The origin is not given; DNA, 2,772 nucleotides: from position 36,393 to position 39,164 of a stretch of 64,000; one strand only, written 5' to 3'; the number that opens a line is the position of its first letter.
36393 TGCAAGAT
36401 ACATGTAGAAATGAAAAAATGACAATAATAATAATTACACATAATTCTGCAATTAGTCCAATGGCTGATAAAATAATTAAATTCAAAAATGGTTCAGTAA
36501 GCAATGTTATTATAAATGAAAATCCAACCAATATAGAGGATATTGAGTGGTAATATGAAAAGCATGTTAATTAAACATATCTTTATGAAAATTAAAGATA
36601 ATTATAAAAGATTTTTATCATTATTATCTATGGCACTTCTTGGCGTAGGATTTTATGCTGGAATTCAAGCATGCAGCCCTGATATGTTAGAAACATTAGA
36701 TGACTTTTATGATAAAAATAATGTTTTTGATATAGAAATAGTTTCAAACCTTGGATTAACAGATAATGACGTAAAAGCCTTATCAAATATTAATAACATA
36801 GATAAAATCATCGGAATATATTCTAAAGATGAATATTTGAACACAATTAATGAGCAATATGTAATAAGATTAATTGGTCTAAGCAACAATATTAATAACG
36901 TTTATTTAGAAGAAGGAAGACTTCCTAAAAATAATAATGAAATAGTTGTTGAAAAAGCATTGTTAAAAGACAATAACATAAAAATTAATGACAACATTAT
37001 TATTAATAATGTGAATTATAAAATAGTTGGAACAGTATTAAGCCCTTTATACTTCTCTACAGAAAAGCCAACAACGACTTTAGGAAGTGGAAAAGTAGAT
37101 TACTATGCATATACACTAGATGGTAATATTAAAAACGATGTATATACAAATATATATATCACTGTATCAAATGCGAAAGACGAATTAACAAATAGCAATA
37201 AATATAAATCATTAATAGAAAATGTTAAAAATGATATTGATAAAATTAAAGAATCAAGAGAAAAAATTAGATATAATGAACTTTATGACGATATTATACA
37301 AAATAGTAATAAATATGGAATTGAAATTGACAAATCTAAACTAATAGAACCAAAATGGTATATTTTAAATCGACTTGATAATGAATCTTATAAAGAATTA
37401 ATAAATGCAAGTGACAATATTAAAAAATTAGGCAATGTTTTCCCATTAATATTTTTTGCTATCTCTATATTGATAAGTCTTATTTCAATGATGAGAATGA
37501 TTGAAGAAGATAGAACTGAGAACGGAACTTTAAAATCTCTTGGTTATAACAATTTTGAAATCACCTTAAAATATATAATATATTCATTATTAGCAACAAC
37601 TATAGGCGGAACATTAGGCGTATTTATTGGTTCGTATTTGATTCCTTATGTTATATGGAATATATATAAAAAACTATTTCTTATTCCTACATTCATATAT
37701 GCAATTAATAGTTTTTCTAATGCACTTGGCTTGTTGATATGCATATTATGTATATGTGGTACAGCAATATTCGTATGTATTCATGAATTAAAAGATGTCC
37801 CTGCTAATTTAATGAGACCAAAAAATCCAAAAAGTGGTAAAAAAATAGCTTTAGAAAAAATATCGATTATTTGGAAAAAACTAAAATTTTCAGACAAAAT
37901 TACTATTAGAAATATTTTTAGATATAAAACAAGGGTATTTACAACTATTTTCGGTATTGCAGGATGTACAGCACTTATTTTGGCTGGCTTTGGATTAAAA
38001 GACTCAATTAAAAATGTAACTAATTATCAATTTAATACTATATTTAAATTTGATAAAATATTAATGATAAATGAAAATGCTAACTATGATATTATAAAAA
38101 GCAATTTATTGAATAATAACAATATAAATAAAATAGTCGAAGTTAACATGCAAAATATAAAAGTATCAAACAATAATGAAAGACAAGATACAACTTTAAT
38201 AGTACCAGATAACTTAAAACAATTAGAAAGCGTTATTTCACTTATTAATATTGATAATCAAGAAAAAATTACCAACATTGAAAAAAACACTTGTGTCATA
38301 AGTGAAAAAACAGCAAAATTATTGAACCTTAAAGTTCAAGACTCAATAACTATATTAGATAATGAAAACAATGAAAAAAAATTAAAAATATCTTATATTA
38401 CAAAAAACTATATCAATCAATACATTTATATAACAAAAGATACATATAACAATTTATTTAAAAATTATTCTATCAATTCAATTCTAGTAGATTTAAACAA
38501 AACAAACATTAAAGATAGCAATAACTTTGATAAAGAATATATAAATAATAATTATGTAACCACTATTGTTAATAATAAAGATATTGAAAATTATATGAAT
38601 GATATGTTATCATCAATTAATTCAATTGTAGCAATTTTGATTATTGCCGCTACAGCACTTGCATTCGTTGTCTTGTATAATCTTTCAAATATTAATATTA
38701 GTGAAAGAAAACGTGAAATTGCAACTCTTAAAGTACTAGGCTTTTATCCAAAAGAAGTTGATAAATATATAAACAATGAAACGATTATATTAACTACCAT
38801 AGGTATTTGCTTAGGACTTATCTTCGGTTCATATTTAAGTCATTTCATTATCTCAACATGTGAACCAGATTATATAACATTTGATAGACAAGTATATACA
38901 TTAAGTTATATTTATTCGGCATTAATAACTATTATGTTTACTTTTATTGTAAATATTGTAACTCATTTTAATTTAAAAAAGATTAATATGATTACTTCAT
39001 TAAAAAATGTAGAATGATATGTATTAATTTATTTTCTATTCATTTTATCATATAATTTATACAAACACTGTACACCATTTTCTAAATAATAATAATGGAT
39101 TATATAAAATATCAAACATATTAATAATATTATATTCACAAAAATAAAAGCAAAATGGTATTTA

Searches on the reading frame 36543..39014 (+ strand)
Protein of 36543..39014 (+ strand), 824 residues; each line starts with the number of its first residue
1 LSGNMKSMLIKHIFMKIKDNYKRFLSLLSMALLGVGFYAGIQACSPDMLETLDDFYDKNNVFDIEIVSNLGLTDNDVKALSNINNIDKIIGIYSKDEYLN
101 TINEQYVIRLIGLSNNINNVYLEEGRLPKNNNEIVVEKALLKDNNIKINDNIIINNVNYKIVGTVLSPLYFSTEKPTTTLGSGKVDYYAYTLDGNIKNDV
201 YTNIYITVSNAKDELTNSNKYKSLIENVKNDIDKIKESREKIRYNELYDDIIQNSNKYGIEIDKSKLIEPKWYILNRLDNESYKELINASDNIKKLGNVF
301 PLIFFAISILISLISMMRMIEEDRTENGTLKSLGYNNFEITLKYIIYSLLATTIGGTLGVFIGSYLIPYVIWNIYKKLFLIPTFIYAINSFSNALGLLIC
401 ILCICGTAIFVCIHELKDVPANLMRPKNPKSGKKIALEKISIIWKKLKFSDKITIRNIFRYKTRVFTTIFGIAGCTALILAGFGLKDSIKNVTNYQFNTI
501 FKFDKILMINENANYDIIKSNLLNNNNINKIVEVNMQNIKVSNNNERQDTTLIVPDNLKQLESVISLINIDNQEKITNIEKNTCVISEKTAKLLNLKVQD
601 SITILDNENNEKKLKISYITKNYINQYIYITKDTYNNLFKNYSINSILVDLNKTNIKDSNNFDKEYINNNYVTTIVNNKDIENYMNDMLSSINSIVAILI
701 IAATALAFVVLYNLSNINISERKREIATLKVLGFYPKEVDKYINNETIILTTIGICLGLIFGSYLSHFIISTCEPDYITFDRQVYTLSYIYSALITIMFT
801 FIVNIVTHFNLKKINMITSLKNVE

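Call 49: search_protein_families(library=pfam, proteins=[window:36543-39014:+], max_evalue=0.0001)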
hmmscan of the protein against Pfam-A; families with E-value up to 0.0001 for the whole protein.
window:36543-39014:+ (824 aa): 2 families
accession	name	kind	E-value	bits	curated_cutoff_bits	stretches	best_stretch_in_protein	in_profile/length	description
PF02687.27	FtsX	-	5.9e-31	107.5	25.5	2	698-815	2-119/120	FtsX-like permease C-terminal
PF12704.14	MacB_PCD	-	3.3e-13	50.8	27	1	33-210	10-193/207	MacB-like periplasmic core domain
